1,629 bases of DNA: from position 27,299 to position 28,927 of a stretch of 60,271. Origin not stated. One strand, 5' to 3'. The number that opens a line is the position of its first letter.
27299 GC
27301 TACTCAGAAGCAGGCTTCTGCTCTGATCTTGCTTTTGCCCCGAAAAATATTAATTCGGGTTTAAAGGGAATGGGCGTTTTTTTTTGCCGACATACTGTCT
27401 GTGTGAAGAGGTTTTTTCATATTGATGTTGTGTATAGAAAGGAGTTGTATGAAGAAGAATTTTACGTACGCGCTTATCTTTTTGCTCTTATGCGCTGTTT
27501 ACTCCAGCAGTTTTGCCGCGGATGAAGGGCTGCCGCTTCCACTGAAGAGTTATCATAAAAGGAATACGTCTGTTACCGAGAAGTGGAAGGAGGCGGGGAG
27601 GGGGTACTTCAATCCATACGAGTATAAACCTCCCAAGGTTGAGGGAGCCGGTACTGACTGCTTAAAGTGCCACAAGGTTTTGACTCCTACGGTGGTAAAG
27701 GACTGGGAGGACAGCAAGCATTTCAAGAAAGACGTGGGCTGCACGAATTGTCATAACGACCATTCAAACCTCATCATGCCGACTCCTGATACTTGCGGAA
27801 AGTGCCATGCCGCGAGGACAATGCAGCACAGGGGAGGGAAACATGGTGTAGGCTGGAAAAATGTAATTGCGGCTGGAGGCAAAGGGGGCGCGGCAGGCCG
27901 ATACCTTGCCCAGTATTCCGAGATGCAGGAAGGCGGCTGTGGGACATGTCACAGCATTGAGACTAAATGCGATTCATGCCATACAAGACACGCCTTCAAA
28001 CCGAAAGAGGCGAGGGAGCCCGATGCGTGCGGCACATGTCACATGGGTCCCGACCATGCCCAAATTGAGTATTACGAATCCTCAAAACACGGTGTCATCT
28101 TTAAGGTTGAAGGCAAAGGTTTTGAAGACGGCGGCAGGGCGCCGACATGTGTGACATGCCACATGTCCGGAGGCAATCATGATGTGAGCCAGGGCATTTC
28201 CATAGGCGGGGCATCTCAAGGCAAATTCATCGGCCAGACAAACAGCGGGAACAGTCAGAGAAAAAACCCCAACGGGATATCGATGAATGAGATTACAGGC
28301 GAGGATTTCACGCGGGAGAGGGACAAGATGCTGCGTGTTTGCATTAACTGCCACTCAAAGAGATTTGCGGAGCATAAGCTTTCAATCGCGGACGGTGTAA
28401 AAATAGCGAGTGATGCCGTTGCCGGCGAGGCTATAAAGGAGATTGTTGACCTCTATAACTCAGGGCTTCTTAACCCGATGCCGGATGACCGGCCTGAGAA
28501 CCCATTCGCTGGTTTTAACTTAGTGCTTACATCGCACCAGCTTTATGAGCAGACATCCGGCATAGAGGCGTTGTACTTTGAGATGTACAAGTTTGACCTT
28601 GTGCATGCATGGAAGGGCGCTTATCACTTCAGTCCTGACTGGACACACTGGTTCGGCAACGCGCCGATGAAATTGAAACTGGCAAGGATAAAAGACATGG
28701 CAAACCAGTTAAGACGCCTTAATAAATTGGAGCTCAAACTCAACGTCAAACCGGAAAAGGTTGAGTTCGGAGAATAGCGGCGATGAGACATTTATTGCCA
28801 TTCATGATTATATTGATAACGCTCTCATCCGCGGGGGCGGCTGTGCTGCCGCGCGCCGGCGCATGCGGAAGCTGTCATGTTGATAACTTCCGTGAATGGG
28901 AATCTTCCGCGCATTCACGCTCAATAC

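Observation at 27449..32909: HAO-family octahaem cytochrome linked to a 16-haem/cytochrome-b quinol module and directly followed by an ammonium transporter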

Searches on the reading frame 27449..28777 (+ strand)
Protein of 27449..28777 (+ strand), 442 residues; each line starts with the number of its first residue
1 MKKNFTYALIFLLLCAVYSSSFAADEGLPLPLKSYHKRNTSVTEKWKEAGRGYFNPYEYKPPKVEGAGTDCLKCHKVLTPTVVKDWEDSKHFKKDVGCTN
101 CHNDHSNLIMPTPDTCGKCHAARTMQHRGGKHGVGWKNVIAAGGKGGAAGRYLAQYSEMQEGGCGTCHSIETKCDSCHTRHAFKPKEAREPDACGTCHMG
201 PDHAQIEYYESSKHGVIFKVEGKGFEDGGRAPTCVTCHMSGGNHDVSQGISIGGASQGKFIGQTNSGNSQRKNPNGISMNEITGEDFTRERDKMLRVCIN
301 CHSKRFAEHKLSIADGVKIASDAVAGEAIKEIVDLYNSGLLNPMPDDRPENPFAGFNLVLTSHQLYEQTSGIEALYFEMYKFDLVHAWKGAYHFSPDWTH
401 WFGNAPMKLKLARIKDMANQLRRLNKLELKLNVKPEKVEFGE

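Call 4: search_protein_families(library=pfam, proteins=[window:27449-28777:+], max_evalue=0.01)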
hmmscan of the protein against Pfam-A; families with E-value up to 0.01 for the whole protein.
window:27449-28777:+ (442 aa): 6 families
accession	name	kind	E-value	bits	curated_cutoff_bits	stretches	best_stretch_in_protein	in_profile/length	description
PF13447.11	Multi-haem_cyto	-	2.4e-32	112.7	21.9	1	94-349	1-269/269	Seven times multi-haem cytochrome CxxCH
PF14522.11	Cytochrome_C7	-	2.2e-09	37.4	24.8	1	67-120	12-66/67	Cytochrome c7 and related cytochrome c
PF14537.11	Cytochrom_c3_2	-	1.2e-07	32.5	25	1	68-120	26-78/79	Cytochrome c3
PF09699.15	Paired_CXXCH_1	-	9.7e-06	25.6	20.6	0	94-122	6-38/41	Doubled CXXCH motif (Paired_CXXCH_1)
PF13435.11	Cytochrome_C554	-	0.00024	22.4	20.8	0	59-102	39-83/84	Cytochrome c554 and c-prime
PF22678.1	Cytochrom_c_NrfB-like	-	0.0087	17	27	1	58-107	23-70/89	Cytochrome c-type protein NrfB-like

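Call 5: search_solved_structures(query=window:27449-28777:+, max_evalue=0.01, show_alignments=3)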
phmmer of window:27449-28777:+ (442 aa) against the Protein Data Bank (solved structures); distinct sequences matched with E-value up to 0.01: 8.
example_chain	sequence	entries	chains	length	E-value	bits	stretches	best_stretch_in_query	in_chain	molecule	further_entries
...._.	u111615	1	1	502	7.4e-46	160.1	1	68-435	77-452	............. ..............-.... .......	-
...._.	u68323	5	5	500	2.7e-44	155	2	88-440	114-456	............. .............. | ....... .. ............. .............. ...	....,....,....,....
6h5l_A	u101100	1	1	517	2.1e-41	145.5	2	94-354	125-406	Similar to hydroxylamine oxidoreductase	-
6hif_G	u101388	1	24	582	9.5e-36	126.8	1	69-348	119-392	Hydrazine dehydrogenase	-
4fas_A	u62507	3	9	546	1.3e-35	126.4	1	90-433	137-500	Hydroxylamine oxidoreductase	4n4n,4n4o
6m0p_A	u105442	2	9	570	1.5e-35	126.2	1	90-433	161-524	Aerobic hydroxylamine oxidoreductase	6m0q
1fgj_A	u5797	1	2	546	1.7e-35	126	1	90-433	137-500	HYDROXYLAMINE OXIDOREDUCTASE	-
4qo5_A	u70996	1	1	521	2.7e-14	56.1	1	173-240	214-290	Hypothetical multiheme protein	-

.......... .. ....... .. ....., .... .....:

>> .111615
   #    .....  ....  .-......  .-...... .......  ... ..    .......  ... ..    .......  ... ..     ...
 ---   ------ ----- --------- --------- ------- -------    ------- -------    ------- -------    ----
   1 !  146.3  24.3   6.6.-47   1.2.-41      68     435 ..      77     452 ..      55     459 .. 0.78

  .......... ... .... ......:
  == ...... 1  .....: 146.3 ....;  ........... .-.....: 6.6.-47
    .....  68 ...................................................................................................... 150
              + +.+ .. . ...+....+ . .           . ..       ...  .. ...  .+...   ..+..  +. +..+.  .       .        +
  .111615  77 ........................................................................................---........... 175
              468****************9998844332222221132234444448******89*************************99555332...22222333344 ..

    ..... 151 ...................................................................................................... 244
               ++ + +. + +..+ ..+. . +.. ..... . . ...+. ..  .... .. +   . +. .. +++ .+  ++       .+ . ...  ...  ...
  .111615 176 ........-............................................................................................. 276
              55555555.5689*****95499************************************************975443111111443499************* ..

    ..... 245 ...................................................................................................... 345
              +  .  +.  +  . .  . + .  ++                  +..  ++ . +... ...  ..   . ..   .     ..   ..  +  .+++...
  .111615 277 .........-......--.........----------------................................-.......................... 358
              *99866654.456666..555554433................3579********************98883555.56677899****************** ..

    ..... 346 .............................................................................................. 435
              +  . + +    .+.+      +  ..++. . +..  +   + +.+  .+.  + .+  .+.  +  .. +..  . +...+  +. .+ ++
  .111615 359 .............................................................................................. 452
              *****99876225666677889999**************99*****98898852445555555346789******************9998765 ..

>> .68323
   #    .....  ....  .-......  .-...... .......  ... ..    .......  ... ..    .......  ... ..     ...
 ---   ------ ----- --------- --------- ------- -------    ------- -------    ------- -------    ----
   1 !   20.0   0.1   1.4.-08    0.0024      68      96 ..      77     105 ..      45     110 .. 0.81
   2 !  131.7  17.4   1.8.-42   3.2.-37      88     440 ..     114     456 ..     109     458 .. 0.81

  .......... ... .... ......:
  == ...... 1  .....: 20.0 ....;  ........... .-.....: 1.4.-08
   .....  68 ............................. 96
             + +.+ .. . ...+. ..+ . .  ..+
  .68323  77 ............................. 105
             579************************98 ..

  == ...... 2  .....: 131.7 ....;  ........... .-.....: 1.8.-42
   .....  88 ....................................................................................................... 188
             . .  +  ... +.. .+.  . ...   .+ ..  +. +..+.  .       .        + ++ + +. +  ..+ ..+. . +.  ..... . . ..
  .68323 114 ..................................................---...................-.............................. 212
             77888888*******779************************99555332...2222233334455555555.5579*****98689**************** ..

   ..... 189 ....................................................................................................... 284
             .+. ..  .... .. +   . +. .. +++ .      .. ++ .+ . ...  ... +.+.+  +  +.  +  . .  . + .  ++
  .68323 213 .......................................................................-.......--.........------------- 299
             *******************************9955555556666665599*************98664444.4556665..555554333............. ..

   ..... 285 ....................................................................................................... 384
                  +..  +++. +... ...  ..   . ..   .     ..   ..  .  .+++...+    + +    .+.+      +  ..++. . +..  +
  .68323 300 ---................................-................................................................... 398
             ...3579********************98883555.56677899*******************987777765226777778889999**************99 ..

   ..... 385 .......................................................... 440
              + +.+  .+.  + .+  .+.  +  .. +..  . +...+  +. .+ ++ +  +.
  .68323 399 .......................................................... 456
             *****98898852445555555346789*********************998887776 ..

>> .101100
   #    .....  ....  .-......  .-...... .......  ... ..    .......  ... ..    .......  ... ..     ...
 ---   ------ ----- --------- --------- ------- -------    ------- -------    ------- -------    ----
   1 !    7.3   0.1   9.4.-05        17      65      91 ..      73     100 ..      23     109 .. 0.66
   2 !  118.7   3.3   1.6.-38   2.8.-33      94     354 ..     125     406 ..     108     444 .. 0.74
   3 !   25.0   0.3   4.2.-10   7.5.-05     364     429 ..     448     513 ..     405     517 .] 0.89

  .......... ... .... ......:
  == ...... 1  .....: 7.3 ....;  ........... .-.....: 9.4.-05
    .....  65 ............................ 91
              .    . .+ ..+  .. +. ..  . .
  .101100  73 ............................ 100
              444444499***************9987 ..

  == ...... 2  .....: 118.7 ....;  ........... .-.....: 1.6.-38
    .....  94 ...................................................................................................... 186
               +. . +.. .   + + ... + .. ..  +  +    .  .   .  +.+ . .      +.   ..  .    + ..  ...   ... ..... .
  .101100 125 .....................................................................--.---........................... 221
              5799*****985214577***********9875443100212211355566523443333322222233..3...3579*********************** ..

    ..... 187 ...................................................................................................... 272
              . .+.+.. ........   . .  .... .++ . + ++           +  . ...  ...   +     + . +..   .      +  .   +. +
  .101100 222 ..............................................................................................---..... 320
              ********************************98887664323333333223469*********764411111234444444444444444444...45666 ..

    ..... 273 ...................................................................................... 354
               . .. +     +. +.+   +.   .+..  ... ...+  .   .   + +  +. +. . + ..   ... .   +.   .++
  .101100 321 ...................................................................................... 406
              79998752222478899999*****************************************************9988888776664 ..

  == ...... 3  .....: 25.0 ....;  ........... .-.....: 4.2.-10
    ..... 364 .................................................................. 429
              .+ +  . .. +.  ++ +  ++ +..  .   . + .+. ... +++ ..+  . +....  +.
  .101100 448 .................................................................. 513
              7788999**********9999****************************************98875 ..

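Call 6: search_protein_families(library=ncbifam, proteins=[window:27449-28777:+], max_evalue=0.01)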
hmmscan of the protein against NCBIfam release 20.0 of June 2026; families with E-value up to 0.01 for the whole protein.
window:27449-28777:+ (442 aa): 3 families
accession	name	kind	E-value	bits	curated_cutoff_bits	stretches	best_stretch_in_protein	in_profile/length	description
NF052343.1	hydrazine_HDH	equivalog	9.7e-39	133.1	900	1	68-433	116-493/564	hydrazine dehydrogenase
TIGR03508.1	decahem_SO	subfamily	3.1e-10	39.9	192.2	1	67-239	69-249/258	DmsE family decaheme c-type cytochrome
NF041028.1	decahem_GSU2203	exception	2.7e-08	33.4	325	1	67-127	100-162/317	GSU2203 family decaheme c-type cytochrome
